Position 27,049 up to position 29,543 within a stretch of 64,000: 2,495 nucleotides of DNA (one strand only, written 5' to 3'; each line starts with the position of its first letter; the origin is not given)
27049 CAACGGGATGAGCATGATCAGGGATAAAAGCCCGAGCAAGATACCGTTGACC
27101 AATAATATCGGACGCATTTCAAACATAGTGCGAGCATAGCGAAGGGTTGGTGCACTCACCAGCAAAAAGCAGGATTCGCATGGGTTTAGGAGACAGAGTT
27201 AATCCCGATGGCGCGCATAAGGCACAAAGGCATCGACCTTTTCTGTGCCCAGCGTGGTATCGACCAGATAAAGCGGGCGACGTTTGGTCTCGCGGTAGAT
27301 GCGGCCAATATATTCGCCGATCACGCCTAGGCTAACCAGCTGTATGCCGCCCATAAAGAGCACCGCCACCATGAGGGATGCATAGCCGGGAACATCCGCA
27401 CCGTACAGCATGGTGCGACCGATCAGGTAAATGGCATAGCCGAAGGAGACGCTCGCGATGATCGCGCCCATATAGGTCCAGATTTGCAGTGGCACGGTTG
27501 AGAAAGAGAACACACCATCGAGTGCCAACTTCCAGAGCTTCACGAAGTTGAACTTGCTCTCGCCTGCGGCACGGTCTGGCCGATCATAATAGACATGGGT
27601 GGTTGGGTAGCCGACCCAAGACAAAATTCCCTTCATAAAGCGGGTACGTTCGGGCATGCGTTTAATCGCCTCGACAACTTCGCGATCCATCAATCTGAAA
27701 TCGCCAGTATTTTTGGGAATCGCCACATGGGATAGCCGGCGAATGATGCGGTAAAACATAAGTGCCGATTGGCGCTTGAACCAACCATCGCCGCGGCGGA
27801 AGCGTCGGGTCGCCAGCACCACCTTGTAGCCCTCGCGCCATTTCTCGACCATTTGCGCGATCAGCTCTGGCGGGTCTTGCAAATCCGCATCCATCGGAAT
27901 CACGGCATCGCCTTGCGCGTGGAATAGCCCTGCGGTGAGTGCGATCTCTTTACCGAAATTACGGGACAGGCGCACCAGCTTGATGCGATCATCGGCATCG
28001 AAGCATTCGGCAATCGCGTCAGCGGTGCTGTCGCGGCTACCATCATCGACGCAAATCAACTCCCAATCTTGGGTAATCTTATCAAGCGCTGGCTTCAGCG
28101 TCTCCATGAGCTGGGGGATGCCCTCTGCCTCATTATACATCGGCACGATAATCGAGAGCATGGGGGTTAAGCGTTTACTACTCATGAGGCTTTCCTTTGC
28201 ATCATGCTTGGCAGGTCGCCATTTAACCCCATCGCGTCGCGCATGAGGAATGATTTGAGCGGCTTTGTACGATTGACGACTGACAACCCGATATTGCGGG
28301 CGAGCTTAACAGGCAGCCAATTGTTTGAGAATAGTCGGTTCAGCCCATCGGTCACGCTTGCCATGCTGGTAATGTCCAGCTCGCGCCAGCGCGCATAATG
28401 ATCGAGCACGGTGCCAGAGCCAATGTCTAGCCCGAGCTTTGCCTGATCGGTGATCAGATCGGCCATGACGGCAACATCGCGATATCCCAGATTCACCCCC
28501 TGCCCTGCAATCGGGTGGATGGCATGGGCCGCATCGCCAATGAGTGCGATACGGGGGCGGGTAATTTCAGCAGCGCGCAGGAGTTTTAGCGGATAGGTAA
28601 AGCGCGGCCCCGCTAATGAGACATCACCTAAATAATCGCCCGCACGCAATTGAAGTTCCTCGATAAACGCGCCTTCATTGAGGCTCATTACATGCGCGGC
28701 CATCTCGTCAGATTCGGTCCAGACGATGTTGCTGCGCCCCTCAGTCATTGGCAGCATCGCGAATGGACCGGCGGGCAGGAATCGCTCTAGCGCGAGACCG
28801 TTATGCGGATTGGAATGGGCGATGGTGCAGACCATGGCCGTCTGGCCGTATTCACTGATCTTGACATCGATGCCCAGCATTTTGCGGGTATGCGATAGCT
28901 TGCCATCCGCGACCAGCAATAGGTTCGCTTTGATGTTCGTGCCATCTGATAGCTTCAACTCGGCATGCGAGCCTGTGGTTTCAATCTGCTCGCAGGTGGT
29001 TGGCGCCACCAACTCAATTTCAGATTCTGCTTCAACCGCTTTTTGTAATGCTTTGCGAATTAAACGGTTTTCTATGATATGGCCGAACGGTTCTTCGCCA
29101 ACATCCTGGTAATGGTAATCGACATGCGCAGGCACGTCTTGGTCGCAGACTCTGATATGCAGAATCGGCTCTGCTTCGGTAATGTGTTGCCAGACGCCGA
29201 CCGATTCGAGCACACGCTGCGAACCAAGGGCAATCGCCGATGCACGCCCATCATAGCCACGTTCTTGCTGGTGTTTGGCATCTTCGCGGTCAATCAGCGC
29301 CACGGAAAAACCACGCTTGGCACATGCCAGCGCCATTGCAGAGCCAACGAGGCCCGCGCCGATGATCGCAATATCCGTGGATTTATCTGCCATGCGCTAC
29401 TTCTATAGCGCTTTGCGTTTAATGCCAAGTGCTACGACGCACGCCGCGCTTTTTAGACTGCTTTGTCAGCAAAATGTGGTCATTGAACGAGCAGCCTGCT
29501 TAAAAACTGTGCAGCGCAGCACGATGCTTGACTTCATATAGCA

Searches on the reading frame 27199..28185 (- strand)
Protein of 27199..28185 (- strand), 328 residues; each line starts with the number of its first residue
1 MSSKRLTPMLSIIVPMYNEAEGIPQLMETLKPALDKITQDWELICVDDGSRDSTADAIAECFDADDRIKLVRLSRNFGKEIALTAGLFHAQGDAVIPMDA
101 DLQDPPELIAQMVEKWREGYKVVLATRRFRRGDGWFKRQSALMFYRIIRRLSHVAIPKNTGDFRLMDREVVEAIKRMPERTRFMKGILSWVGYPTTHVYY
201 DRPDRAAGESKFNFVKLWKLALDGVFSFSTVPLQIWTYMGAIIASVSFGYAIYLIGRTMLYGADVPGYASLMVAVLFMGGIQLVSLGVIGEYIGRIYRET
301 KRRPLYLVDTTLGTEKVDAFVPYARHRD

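Call 75: search_protein_families(library=pfam, proteins=[window:27199-28185:-], max_evalue=0.0001)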
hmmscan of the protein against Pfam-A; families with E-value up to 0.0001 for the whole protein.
window:27199-28185:- (328 aa): 2 families
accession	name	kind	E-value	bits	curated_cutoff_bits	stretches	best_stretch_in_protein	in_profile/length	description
PF00535.33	Glycos_transf_2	-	1.3e-36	126.5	23.3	1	11-173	1-166/168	Glycosyl transferase family 2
PF10111.15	Glyco_tranf_2_2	-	4.4e-05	23.5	27.3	1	11-110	1-100/276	Glycosyltransferase like family 2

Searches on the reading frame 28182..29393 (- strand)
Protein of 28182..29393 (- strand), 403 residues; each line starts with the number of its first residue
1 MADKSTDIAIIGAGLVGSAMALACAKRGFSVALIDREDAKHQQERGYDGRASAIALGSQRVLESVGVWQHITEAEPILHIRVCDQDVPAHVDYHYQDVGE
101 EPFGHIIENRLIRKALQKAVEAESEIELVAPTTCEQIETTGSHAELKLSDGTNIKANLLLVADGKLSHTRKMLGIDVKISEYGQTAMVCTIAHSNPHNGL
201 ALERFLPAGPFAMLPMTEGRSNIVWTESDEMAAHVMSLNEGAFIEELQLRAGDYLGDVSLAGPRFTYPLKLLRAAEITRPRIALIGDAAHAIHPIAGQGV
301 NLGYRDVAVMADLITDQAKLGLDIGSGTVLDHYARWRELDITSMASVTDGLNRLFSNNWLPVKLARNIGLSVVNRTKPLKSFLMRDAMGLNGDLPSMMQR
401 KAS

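Call 75: search_protein_families(library=pfam, proteins=[window:28182-29393:-], max_evalue=0.0001)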
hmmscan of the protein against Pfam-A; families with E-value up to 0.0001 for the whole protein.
window:28182-29393:- (403 aa): 9 families
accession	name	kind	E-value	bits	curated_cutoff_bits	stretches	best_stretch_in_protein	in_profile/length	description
PF01494.25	FAD_binding_3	-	1.2e-25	90.9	22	1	6-313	2-317/349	FAD binding domain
PF01266.30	DAO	-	2.6e-09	37.5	27.9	1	7-54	1-45/353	FAD dependent oxidoreductase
PF07992.20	Pyr_redox_2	-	4.8e-09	36.5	26.1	0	112-183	185-255/291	Pyridine nucleotide-disulphide oxidoreductase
PF01134.28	GIDA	-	5.7e-06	26.1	22.1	0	7-39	1-29/391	Glucose inhibited division protein A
PF02737.24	3HCDH_N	-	5.8e-06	26.8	22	1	8-45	2-39/180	3-hydroxyacyl-CoA dehydrogenase, NAD binding domain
PF13450.12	NAD_binding_8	-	4e-05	24.2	21.9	1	10-38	1-29/68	NAD(P)-binding Rossmann-like domain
PF05834.18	Lycopene_cycl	-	4.1e-05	23.3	23.4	0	7-168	1-144/380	Lycopene cyclase protein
PF08491.16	SE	-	5.9e-05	22.7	20.1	0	268-321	118-171/276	Squalene epoxidase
PF03446.21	NAD_binding_2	-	7.6e-05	23.2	21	0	7-43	1-37/161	NAD binding domain of 6-phosphogluconate dehydrogenase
